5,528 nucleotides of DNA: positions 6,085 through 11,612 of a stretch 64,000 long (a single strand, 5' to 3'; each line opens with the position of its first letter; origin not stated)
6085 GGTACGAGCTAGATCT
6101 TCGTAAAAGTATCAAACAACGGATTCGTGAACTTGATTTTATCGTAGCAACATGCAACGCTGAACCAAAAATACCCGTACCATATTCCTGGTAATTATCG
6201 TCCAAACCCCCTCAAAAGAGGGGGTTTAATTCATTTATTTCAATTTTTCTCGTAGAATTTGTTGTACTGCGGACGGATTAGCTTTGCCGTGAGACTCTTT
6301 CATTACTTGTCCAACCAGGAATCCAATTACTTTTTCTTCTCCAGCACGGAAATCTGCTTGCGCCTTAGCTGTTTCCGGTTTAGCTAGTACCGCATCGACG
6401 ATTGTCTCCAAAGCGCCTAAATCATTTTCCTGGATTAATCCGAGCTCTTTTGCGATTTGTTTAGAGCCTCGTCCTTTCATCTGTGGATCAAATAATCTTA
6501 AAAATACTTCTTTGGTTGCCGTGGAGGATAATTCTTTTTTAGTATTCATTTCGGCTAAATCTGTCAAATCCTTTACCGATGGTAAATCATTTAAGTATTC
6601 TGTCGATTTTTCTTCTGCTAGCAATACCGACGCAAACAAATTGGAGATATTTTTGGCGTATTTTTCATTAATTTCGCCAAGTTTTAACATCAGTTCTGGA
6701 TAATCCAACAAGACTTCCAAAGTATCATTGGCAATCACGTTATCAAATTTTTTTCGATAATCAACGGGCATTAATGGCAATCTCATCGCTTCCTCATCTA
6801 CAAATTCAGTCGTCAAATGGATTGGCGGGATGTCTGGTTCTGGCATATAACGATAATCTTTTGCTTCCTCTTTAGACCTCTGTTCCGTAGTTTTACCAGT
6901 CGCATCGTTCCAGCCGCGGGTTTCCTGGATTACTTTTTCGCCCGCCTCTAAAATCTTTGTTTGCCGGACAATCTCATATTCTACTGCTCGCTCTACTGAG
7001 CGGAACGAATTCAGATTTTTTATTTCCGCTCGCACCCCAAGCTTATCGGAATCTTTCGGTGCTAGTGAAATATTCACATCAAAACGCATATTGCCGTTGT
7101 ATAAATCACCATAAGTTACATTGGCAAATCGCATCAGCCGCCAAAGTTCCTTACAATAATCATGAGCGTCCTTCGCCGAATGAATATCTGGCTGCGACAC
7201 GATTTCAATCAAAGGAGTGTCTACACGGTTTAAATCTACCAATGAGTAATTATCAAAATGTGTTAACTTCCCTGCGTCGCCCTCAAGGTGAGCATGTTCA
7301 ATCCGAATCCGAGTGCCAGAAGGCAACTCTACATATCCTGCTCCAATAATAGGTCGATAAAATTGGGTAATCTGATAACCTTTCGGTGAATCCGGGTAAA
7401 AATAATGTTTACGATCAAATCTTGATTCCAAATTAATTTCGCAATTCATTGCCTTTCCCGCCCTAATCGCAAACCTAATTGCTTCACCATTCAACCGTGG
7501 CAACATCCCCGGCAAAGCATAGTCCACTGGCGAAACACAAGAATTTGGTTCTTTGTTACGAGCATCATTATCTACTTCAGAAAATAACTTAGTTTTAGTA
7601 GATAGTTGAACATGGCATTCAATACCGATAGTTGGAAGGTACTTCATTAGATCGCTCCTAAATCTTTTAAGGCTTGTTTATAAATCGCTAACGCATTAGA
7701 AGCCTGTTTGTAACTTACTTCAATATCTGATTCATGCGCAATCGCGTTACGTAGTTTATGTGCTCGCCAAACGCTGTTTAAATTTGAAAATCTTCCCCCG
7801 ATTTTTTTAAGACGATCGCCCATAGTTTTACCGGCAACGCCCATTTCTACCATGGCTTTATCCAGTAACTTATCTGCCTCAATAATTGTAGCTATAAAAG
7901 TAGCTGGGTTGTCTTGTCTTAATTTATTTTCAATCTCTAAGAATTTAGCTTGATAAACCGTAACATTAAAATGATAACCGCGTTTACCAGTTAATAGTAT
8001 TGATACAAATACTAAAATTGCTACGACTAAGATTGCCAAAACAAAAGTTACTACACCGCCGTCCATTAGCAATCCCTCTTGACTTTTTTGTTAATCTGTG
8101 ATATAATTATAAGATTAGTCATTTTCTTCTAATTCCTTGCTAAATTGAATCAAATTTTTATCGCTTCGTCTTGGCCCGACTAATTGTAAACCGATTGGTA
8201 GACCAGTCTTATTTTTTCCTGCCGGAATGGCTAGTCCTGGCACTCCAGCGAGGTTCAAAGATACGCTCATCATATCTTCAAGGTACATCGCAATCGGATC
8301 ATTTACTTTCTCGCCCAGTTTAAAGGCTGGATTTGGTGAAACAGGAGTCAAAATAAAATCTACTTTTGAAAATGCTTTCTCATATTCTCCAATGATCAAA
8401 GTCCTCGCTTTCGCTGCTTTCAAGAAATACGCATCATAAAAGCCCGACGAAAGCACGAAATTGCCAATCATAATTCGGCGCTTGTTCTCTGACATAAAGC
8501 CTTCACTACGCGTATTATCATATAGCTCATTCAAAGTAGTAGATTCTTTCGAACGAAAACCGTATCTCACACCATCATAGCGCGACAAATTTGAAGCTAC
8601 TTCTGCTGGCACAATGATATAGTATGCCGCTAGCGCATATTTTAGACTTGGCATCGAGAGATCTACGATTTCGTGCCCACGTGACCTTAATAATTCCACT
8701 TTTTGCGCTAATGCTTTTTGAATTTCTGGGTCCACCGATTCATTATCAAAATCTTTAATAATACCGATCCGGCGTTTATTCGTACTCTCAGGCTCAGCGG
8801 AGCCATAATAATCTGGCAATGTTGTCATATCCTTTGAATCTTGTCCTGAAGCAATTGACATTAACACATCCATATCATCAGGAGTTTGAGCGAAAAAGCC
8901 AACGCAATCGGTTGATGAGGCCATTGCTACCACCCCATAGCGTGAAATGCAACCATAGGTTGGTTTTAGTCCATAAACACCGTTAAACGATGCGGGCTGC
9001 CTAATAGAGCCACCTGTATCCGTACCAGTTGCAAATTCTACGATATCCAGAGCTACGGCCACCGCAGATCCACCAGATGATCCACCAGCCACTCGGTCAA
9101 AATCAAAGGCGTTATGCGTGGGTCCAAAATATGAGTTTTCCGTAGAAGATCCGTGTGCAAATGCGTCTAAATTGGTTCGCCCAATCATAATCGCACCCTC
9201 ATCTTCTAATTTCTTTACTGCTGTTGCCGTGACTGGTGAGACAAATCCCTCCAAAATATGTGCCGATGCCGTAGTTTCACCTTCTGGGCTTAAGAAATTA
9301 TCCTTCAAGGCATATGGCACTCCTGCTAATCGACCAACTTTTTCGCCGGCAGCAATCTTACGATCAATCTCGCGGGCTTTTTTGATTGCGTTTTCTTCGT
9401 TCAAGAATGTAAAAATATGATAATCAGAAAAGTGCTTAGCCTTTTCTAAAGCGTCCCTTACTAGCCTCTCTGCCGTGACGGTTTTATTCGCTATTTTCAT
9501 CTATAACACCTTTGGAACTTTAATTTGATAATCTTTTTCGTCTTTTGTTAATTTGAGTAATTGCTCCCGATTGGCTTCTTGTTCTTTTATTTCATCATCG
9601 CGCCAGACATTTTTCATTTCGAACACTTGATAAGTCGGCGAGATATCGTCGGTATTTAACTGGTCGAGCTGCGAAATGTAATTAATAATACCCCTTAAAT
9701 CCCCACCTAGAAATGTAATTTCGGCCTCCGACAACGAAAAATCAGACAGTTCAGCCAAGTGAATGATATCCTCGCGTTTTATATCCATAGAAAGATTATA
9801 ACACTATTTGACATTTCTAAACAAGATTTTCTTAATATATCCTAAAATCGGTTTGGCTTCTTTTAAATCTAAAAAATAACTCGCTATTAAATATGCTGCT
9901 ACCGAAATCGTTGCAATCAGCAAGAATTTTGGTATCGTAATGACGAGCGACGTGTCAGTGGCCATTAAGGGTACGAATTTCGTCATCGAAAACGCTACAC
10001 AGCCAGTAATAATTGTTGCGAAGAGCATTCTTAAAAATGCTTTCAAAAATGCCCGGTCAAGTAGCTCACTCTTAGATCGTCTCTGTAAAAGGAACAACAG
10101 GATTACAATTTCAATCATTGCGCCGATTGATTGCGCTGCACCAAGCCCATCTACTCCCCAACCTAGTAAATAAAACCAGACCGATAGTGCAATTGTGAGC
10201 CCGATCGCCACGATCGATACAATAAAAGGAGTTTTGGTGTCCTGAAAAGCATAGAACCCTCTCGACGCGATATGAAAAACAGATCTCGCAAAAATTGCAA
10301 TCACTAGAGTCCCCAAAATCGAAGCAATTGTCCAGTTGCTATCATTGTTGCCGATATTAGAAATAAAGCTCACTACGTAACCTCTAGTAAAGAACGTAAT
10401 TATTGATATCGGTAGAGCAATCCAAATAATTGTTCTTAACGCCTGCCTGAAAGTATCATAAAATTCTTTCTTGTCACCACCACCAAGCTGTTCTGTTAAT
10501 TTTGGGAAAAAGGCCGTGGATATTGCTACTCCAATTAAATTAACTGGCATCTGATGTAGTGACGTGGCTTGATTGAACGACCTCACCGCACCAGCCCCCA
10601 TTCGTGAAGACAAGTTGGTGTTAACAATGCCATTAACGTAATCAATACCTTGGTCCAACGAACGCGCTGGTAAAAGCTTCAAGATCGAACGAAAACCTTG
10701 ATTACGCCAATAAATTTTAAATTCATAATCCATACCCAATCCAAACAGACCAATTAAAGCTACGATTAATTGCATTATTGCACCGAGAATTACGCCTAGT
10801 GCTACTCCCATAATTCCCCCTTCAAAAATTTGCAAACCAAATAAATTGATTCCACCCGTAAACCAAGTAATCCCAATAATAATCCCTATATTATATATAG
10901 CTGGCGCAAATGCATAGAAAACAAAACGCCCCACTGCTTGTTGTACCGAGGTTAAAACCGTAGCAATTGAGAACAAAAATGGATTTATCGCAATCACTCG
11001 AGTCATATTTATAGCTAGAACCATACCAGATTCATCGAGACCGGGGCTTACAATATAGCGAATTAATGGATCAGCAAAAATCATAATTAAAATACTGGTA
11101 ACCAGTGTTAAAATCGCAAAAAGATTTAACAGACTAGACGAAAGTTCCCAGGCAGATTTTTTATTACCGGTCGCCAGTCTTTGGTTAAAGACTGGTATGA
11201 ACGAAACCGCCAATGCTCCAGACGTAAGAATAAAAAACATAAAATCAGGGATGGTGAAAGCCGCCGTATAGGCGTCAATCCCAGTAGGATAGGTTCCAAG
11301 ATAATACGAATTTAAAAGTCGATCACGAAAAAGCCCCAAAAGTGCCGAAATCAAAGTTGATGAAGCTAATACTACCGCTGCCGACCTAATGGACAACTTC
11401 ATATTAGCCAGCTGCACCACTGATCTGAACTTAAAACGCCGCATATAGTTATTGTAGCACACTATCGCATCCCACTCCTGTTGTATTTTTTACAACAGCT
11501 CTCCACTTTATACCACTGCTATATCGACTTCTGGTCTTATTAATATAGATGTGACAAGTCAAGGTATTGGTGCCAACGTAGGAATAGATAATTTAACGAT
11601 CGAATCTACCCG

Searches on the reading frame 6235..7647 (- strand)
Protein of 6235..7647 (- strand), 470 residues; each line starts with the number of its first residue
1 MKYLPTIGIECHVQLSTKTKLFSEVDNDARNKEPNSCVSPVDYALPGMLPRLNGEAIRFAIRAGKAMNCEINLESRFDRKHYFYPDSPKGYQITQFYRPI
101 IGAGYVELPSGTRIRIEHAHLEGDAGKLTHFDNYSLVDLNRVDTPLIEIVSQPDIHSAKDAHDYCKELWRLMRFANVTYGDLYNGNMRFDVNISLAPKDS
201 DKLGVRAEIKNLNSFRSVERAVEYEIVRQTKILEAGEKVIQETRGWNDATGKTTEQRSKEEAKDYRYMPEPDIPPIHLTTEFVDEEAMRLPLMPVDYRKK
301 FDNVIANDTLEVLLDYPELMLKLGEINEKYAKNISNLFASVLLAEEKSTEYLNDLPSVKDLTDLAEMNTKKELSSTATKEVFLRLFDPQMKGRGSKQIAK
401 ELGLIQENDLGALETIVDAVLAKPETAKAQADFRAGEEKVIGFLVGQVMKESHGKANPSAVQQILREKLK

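Call 62: search_protein_families(library=pfam, proteins=[window:6235-7647:-])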
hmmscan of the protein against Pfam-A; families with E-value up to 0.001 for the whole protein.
window:6235-7647:- (470 aa): 2 families
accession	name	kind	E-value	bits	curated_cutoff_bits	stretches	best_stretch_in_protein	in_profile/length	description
PF02934.20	GatB_N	-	1.6e-107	359.3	23.4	1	6-283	2-276/277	GatB/GatE catalytic domain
PF02637.23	GatB_Yqey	-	4.9e-25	88.6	27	1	328-469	8-148/148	GatB domain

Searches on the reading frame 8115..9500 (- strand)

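Call 62: search_protein_families(library=pfam, proteins=[window:8115-9500:-])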
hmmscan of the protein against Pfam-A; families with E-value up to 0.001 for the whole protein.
window:8115-9500:- (461 aa): 1 family
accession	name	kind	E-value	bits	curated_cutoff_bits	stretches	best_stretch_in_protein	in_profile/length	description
PF01425.27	Amidase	-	3.7e-133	445.3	27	1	13-450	2-444/445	Amidase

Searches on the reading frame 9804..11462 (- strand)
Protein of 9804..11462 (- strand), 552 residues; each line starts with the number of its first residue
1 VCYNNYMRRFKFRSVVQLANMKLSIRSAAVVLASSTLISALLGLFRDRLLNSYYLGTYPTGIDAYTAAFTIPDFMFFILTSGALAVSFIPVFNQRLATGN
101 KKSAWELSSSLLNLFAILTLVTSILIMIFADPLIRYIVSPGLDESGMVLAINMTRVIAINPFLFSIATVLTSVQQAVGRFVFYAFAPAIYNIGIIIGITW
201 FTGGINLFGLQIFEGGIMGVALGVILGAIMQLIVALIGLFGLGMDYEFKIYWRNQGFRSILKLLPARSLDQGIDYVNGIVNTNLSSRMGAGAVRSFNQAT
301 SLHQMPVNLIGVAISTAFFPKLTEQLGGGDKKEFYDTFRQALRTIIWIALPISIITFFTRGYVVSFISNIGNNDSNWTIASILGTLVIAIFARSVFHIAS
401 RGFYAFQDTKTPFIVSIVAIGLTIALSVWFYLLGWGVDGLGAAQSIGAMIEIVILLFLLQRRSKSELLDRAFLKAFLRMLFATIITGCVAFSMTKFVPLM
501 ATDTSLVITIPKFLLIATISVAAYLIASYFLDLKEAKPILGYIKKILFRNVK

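Call 11: search_protein_families(library=pfam, proteins=[window:9804-11462:-])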
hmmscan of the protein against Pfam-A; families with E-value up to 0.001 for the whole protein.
window:9804-11462:- (552 aa): 3 families
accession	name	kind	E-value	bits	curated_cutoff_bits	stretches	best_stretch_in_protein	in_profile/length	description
PF03023.19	MurJ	-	2e-70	238.1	27.4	1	52-496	2-440/451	Lipid II flippase MurJ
PF01554.23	MatE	-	7e-10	39.3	24.9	1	287-428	22-160/161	MatE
PF13440.11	Polysacc_synt_3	-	4.7e-06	26.5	23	1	119-367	58-283/293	Polysaccharide biosynthesis protein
